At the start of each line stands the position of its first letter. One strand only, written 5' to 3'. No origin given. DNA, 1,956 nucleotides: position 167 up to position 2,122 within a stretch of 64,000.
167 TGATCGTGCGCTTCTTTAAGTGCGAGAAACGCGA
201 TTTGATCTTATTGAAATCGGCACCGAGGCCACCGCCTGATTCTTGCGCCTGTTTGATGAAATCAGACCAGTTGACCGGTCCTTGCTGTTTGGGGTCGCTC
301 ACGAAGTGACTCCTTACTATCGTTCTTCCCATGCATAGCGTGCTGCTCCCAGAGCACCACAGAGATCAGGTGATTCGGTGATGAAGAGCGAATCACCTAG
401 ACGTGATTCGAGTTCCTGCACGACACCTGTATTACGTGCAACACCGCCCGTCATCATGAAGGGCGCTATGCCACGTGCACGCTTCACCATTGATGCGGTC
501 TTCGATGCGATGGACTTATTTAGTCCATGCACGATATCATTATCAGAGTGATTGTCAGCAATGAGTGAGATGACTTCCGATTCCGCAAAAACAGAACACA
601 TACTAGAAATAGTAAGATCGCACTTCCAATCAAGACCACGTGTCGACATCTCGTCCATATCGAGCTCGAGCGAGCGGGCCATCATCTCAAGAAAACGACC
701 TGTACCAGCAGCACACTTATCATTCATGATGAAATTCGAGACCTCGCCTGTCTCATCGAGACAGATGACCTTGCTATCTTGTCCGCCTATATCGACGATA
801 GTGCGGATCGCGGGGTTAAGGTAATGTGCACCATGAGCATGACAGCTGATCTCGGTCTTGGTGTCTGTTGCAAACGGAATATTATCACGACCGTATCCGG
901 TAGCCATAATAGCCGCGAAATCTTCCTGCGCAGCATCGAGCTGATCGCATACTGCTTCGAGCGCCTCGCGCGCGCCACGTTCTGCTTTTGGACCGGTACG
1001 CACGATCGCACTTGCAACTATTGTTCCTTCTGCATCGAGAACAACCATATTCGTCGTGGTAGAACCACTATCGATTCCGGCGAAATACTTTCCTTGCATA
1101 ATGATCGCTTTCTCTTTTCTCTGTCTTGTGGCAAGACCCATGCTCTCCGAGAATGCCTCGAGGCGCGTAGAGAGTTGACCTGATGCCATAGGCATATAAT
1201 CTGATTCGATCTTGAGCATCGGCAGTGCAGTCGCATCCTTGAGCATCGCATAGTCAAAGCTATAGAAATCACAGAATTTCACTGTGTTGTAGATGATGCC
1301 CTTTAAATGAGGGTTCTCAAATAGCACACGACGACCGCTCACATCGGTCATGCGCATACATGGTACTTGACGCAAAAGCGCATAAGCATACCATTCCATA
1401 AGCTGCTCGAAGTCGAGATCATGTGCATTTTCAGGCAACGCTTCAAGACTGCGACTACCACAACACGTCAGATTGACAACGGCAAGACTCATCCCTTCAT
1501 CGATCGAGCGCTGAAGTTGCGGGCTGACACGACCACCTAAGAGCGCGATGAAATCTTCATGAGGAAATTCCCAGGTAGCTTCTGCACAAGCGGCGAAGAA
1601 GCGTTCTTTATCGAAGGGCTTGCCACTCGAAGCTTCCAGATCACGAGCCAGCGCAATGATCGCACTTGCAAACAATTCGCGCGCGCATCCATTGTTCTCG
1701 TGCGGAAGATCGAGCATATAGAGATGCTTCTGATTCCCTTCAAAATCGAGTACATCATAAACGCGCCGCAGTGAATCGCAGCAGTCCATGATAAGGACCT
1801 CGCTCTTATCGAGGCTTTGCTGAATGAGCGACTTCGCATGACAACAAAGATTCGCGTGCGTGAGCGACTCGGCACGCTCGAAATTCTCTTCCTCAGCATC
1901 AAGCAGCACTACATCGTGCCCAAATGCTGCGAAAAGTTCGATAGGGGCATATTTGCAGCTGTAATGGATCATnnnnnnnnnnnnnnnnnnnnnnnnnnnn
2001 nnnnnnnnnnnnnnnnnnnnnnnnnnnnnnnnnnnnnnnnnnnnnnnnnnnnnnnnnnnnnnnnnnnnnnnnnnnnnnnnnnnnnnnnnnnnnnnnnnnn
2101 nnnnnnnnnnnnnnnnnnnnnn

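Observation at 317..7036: icd and acnA are translationally coupled to a 2-hydroxyacyl-CoA-dehydratase-like pair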

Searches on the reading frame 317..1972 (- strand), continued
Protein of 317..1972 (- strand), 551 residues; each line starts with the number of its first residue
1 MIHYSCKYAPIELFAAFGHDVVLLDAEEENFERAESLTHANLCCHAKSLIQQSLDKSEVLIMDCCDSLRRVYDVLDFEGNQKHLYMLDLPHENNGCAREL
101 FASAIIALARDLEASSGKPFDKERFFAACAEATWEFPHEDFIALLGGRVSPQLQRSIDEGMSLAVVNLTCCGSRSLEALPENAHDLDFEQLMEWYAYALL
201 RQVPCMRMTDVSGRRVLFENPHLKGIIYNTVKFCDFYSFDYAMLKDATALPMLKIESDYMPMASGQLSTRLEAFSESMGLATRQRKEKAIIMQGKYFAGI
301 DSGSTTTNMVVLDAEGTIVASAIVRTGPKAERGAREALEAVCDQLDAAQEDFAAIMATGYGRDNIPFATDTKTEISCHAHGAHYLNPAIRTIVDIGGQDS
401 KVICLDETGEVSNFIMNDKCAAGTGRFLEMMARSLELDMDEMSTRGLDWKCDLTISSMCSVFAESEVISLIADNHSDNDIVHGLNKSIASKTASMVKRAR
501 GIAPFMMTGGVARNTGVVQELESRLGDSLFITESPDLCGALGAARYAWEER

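Call 77: predict_structure(alignment_id=A8)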
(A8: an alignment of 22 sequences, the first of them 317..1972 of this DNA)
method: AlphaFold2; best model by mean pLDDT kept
length: 551 residues; sequences in the alignment: 22
mean_pLDDT: 80.0   pTM: 0.74
mean pLDDT of the five models: 80.0, 79.0, 77.8, 77.0, 75.5
residues with pLDDT >= 90: 203; 70-90: 222; 50-70: 85; < 50: 41
segments of 3 or more residues with pLDDT < 50: 284-288, 419-431, 446-464
pLDDT, mean of each block of 10 residues (from residue 1): 92 95 91 83 86 95 85 94 91 72 95 93 95 86 89 90 90 87 95 92 68 67 90 66 78 83 68 81 51 83 71 92 71 88 92 83 71 85 92 75 86 69 42 53 45 40 52 65 76 83 89 82 94 85 91 66
secondary structure, 60 per line:
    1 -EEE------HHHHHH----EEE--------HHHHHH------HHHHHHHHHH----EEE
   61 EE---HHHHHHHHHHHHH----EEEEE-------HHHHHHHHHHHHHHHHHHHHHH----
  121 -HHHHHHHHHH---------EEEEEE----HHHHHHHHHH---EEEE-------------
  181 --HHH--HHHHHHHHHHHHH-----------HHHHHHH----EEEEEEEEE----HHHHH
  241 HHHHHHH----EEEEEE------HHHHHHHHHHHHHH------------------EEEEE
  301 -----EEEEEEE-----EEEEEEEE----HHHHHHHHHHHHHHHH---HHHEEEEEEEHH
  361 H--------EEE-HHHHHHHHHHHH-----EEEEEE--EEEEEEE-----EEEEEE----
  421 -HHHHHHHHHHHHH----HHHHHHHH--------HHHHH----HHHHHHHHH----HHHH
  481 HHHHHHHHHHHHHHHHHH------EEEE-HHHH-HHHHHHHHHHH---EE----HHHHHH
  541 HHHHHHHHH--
elements in order: E2-4 H11-16 E21-23 H32-37 H44-53 E58-62 H66-78 E83-87 H95-116 H122-131 E141-146 H151-160 E164-167 H188-200 H212-218 E223-231 H236-247 E252-257 H264-277 E296-300 E306-312 E318-325 H330-345 E352-358 E370-372 H374-385 E391-396 E399-405 E411-416 H422-434 H439-446 H455-459 H464-472 H477-498 E505-508 H510-513 H515-525 H535-549

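Call 79: fold_search(model_id=the predicted structure, library=pdb)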
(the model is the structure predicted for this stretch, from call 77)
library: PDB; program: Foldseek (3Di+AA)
matches with E <= 10: 1524; with E <= 0.001: 579
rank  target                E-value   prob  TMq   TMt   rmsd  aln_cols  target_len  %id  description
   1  4eht_A                4.1e-23  1.00  0.40  0.78   5.3       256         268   44  Activator of the 2-Hydroxyisocaproyl-CoA dehydratase from Clostridium difficile with bound ADP (released 2012-08-08)
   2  4ehu_B                1.3e-22  1.00  0.40  0.80   5.3       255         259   44  Activator of the 2-Hydroxyisocaproyl-CoA Dehydratase from Clostridium difficile with bound ADPNP (released 2012-08-08)
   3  4eht_B                2.0e-22  1.00  0.40  0.80   5.3       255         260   44  Activator of the 2-Hydroxyisocaproyl-CoA dehydratase from Clostridium difficile with bound ADP (released 2012-08-08)
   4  9gai_D                1.8e-21  1.00  0.40  0.80   4.9       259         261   37  3-methylbenzoyl-CoA reductase from Thauera chlorobenzoica (MbdONPQ) (released 2026-02-18)
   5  9gba_D                2.9e-21  1.00  0.40  0.81   4.9       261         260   38  3-methylbenzoyl-CoA reductase from Thauera chlorobenzoica (MbdONPQ) + AMPPNP (released 2026-02-18)
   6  1hux_A                8.1e-20  1.00  0.40  0.81   5.3       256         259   41  CRYSTAL STRUCTURE OF THE ACIDAMINOCOCCUS FERMENTANS (R)-2-HYDROXYGLUTARYL-COA DEHYDRATASE COMPONENT A (released 2001-03-21)
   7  9gai_C                9.5e-18  1.00  0.41  0.81   4.7       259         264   30  3-methylbenzoyl-CoA reductase from Thauera chlorobenzoica (MbdONPQ) (released 2026-02-18)
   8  9gai_O                1.5e-17  1.00  0.40  0.80   4.7       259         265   30  3-methylbenzoyl-CoA reductase from Thauera chlorobenzoica (MbdONPQ) (released 2026-02-18)
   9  7yyl_E                1.5e-16  1.00  0.37  0.79   5.6       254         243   35  nucleotide-free DCCP:DCCP-R complex (released 2022-12-28)
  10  7yyl_A                1.0e-13  1.00  0.42  0.53   4.3       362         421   18  nucleotide-free DCCP:DCCP-R complex (released 2022-12-28)
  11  7yyl_F                1.4e-13  1.00  0.34  0.72   6.3       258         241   33  nucleotide-free DCCP:DCCP-R complex (released 2022-12-28)
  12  6eno                  2.3e-13  1.00  0.42  0.53   4.6       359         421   18  Double cubane cluster oxidoreductase (released 2018-03-14)
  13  7yzm_A                3.6e-13  1.00  0.42  0.54   4.7       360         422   18  MgADPNP-bound DCCP:DCCP-R complex (released 2022-12-28)
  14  7yyl_D                6.6e-13  1.00  0.41  0.52   5.0       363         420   18  nucleotide-free DCCP:DCCP-R complex (released 2022-12-28)
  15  7yyl_B                8.2e-13  1.00  0.42  0.53   4.5       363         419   18  nucleotide-free DCCP:DCCP-R complex (released 2022-12-28)
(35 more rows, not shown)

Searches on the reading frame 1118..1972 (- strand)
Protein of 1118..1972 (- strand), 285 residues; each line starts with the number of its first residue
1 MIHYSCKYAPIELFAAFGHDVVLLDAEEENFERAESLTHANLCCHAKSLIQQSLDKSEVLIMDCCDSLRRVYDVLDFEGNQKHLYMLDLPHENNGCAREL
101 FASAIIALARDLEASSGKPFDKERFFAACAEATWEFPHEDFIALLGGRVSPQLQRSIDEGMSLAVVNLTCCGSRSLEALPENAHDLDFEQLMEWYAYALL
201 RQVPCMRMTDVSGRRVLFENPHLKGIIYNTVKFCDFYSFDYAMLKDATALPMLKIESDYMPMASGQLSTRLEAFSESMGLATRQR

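Call 37: search_solved_structures(query=A4, max_evalue=10, show_alignments=4)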
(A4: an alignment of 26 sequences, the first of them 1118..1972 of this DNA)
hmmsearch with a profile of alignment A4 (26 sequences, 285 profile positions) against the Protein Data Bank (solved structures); distinct sequences matched with E-value up to 10: 11.
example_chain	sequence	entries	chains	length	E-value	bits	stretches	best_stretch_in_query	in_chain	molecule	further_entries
7yyl_C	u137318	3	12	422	1.5e-20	76.9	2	155-278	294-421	Dehydratase family protein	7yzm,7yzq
6eno_A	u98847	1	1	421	2.7e-20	76.1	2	155-277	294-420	Dehydratase family protein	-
3o3m_B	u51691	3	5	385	2.1e-11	46.9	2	217-281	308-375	beta subunit 2-hydroxyacyl-CoA dehydratase | beta-subunit 2-hydroxyacyl-CoA dehydratase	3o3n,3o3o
8s02_B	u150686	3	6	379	4.5e-11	45.8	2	122-281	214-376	BzdN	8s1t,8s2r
9g87_B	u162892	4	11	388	0.00013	24.6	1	2-134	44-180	3-methylbenzoyl-CoA reductase gamma subunit MbdN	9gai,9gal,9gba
9g87_A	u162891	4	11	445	0.04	16.5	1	210-284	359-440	3-methylbenzoyl-CoA reductase beta subunit MbdO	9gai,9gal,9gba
7dvr_A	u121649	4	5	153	0.1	15.1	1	66-183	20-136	HTH marR-type domain-containing protein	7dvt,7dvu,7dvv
7dvs_A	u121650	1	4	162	0.18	14.3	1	66-182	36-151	MarR family transcriptional regulator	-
5gpo_A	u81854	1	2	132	0.38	13.3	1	90-221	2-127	Sensor protein CzcS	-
4tvs_A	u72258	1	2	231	1.3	11.5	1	94-162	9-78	Torsin-1A-interacting protein 1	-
1wf9_A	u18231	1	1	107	2.1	10.8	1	150-190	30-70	NPL4 family protein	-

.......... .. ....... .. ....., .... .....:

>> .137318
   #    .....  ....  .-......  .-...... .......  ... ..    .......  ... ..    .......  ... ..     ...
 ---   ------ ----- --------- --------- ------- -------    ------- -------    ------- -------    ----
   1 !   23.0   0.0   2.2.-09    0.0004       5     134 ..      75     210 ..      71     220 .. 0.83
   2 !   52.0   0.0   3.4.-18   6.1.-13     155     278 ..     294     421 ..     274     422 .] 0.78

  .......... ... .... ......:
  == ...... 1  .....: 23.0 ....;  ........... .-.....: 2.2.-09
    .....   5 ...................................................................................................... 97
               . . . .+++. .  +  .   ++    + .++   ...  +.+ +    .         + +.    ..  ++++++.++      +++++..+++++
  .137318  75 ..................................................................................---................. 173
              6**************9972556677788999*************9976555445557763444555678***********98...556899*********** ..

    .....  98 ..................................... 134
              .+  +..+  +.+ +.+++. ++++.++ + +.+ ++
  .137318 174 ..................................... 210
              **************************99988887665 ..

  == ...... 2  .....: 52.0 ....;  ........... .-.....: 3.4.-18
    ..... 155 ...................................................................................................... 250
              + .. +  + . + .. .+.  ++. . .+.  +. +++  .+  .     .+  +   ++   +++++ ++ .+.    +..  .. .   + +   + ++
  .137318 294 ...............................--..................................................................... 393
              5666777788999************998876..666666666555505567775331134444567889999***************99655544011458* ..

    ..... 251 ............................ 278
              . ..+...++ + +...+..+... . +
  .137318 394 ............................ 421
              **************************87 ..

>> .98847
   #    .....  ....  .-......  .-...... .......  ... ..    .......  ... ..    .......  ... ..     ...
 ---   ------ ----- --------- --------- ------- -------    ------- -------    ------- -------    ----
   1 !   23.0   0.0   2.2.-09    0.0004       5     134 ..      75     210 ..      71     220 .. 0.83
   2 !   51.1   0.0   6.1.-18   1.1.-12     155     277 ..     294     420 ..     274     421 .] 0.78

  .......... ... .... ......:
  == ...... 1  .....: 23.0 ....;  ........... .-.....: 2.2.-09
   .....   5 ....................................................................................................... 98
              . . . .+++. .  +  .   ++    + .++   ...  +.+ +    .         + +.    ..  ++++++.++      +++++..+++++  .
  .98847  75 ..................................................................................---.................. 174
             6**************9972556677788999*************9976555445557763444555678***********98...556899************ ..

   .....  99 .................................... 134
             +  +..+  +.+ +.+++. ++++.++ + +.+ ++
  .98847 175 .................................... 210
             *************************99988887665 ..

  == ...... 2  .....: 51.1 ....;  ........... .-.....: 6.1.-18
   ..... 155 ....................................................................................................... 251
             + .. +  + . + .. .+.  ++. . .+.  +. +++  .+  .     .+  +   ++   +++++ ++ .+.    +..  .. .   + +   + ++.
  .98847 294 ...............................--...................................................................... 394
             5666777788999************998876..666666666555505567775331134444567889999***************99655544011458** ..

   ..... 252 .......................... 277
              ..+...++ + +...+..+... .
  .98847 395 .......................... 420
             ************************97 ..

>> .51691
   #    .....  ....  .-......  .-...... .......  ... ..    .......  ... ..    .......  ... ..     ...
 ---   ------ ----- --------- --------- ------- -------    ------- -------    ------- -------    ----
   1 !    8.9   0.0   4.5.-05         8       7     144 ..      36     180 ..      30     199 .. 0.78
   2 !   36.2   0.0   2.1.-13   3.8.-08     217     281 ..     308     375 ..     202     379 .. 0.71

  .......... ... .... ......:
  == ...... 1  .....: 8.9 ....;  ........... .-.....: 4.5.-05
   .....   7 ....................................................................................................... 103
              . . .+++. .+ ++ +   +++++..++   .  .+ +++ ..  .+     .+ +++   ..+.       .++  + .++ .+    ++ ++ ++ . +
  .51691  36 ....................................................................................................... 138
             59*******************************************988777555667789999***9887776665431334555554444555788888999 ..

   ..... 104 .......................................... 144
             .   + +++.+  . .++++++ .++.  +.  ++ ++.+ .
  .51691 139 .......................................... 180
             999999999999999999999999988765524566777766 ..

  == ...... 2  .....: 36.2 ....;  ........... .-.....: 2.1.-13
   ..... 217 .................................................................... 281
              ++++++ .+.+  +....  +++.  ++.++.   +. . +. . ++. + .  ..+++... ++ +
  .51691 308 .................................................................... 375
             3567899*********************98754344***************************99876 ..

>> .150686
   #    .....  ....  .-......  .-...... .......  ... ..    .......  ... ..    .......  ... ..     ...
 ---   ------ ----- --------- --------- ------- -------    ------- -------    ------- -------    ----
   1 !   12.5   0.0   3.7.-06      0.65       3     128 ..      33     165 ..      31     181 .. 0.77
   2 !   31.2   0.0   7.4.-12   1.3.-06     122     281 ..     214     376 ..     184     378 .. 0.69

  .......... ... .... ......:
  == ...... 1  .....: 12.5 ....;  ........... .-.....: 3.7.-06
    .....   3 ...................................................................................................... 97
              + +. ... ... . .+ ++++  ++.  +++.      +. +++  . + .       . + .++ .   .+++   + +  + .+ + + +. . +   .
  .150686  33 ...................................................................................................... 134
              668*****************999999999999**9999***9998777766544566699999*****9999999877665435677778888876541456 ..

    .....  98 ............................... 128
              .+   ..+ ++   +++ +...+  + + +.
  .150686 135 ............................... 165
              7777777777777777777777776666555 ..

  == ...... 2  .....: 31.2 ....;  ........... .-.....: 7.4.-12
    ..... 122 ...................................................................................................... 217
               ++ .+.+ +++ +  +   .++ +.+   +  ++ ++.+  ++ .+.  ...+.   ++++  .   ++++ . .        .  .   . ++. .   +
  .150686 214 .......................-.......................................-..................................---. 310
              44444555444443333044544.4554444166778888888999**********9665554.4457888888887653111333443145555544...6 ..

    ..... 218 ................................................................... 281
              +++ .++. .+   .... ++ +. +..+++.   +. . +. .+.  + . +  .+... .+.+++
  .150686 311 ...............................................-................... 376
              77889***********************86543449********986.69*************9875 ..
